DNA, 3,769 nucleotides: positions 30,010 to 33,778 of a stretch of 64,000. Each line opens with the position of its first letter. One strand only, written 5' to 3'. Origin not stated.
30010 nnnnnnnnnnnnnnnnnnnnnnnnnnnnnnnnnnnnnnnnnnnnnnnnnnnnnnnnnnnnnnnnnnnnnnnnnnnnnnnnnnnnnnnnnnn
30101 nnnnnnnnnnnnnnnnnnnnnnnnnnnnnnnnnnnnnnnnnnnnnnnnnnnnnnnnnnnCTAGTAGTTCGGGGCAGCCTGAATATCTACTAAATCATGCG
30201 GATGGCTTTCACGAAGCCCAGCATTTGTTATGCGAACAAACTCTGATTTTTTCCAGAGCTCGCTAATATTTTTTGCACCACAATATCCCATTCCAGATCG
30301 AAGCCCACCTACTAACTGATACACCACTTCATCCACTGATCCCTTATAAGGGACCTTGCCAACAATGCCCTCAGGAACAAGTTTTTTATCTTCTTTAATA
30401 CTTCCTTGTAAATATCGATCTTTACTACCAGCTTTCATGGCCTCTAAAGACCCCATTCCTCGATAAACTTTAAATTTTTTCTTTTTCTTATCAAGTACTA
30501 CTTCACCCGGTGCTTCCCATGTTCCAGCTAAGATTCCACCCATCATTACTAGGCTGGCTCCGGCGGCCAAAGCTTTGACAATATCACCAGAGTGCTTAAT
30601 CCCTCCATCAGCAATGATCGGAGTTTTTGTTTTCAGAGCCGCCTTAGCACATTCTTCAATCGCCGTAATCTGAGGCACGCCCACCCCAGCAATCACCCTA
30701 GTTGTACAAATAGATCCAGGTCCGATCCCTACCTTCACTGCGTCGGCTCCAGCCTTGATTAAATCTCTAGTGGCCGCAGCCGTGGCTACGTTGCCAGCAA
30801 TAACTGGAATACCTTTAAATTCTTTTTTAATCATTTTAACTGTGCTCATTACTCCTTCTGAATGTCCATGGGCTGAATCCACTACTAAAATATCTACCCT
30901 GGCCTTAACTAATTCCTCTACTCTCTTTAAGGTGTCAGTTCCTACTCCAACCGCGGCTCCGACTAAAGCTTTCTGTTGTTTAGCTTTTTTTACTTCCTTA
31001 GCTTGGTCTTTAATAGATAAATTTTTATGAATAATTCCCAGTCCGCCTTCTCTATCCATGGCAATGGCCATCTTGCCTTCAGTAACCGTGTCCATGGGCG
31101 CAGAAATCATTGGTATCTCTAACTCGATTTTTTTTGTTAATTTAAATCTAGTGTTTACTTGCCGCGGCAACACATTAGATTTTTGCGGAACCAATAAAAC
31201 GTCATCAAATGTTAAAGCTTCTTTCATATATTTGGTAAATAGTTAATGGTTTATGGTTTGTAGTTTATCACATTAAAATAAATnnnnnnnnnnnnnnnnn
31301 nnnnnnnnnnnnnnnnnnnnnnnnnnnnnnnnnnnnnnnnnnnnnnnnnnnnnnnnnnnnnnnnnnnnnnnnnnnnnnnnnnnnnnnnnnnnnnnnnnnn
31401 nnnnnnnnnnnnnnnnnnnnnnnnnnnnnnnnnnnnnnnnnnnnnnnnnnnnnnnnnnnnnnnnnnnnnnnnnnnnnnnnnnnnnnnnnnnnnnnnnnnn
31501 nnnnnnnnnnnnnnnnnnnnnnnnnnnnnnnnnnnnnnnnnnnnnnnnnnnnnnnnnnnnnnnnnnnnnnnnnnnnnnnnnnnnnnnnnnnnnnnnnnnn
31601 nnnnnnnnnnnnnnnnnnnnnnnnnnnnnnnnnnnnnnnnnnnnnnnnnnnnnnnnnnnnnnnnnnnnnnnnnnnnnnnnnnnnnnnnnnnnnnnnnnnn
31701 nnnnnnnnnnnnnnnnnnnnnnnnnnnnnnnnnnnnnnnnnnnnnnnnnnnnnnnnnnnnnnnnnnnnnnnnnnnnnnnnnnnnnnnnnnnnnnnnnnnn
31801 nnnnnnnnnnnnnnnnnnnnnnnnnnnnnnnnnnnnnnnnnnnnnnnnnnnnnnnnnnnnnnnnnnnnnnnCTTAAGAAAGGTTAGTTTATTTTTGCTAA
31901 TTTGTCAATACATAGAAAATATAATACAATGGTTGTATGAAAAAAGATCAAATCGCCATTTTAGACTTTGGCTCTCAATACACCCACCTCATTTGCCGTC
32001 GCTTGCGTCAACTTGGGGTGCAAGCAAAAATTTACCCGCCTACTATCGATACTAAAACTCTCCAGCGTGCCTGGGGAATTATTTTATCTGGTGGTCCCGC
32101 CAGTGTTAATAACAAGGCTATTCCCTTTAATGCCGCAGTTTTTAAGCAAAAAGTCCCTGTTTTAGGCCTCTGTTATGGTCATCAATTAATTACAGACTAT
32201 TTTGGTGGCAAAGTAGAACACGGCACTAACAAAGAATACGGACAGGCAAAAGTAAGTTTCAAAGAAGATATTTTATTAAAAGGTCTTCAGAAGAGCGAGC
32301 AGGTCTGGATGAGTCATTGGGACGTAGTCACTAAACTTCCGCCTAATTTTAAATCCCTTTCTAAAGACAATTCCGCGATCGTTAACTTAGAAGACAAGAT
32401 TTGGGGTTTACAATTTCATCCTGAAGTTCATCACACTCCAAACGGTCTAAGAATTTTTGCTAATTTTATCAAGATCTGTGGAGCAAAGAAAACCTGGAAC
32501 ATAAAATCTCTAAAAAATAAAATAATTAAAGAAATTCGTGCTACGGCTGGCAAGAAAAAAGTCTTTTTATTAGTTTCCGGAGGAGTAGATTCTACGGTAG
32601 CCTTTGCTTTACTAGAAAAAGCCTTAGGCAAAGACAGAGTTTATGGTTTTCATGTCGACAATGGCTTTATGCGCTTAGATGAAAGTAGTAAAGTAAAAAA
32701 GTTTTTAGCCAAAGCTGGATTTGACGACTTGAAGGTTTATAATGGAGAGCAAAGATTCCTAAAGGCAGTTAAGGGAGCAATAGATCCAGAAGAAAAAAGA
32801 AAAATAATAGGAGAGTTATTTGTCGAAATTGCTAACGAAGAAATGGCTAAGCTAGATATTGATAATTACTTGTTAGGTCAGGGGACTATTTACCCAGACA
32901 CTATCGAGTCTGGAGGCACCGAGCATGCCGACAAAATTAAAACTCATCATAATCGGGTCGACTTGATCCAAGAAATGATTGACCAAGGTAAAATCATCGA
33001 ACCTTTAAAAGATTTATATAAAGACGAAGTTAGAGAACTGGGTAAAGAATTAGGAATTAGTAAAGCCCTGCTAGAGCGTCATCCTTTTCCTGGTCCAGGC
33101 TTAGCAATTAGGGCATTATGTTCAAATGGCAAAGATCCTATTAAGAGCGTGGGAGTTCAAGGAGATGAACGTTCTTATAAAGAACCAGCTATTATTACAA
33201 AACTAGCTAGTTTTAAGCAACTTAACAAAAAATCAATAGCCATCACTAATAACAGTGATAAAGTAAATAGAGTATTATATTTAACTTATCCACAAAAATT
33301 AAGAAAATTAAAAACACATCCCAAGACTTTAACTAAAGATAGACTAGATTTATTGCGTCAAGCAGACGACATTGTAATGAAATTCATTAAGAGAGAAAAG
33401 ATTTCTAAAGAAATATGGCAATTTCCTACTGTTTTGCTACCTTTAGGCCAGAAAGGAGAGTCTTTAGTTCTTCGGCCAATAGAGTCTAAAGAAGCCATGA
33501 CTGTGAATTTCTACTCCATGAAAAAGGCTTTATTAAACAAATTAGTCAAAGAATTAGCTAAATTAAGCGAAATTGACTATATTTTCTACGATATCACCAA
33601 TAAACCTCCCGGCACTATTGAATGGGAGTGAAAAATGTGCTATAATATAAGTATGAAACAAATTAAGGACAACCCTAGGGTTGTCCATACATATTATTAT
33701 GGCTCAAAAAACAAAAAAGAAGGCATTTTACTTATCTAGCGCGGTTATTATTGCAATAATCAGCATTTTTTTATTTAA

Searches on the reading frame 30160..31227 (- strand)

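Call 20: search_protein_families(library=pfam, proteins=[window:30160-31227:-], max_evalue=0.01)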
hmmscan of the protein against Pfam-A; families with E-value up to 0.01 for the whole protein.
window:30160-31227:- (355 aa): 9 families
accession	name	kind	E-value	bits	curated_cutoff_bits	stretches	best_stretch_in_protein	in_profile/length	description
PF00478.31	IMPDH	-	2.9e-153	510.3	25.6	1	4-344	1-345/345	IMP dehydrogenase / GMP reductase domain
PF03060.21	NMO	-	7.7e-12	45.7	28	1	74-254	78-246/331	Nitronate monooxygenase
PF01070.24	FMN_dh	-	2.1e-09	37.4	24.9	1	126-233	206-305/350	FMN-dependent dehydrogenase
PF02310.24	B12-binding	-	0.00084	19.6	32.1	1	101-169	42-113/121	B12 binding domain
PF01729.25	QRPTase_C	-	0.001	19.3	23.1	1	73-168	64-156/169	Quinolinate phosphoribosyl transferase, C-terminal domain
PF01645.23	Glu_synthase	-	0.0015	18.2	20.4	1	156-230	224-304/369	Conserved region in glutamate synthase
PF01180.27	DHO_dh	-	0.0036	17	27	1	197-231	236-270/291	Dihydroorotate dehydrogenase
PF04309.18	G3P_antiterm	-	0.0067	16.3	27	0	194-227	132-165/173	Glycerol-3-phosphate responsive antiterminator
PF00977.27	His_biosynth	-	0.0088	15.9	23.6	0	88-233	73-222/228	Histidine biosynthesis protein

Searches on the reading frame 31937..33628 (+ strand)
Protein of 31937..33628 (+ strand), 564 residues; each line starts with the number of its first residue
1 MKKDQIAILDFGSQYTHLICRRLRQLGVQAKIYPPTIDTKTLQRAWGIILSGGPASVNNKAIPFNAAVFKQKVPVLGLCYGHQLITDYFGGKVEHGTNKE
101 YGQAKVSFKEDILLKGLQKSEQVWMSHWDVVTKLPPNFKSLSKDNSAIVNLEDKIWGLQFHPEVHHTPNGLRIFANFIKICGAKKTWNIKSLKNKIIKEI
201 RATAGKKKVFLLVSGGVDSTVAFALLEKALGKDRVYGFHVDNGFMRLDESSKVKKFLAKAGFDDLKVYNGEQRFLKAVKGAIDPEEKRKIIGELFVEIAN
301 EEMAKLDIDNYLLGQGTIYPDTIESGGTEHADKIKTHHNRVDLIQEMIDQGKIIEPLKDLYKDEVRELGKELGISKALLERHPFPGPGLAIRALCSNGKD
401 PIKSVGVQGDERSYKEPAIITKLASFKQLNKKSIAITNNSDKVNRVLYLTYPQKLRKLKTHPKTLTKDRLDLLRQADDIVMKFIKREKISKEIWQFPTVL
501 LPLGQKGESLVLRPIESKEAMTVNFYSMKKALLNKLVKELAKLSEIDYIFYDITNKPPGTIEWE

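Call 20: search_protein_families(library=pfam, proteins=[window:31937-33628:+], max_evalue=0.01)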
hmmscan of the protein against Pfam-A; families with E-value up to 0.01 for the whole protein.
window:31937-33628:+ (564 aa): 6 families
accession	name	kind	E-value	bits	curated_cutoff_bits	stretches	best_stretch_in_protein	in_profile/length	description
PF00117.34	GATase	-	2.5e-42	145.1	22.8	1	8-178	2-187/190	Glutamine amidotransferase class-I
PF00958.27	GMP_synt_C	-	2.4e-18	66.4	27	1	484-563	3-92/92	GMP synthase C terminal domain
PF02540.23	NAD_synthase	-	8.7e-11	41.8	21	1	195-256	7-68/242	NAD synthase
PF07722.19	Peptidase_C26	-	3e-06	27.6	20.5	1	63-163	96-219/219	Peptidase C26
PF06508.19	QueC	-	0.00027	21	22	0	209-374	2-175/210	Queuosine biosynthesis protein QueC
PF03054.22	tRNA_Me_trans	-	0.00086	19.5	20.6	0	207-243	1-35/202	tRNA methyl transferase HUP domain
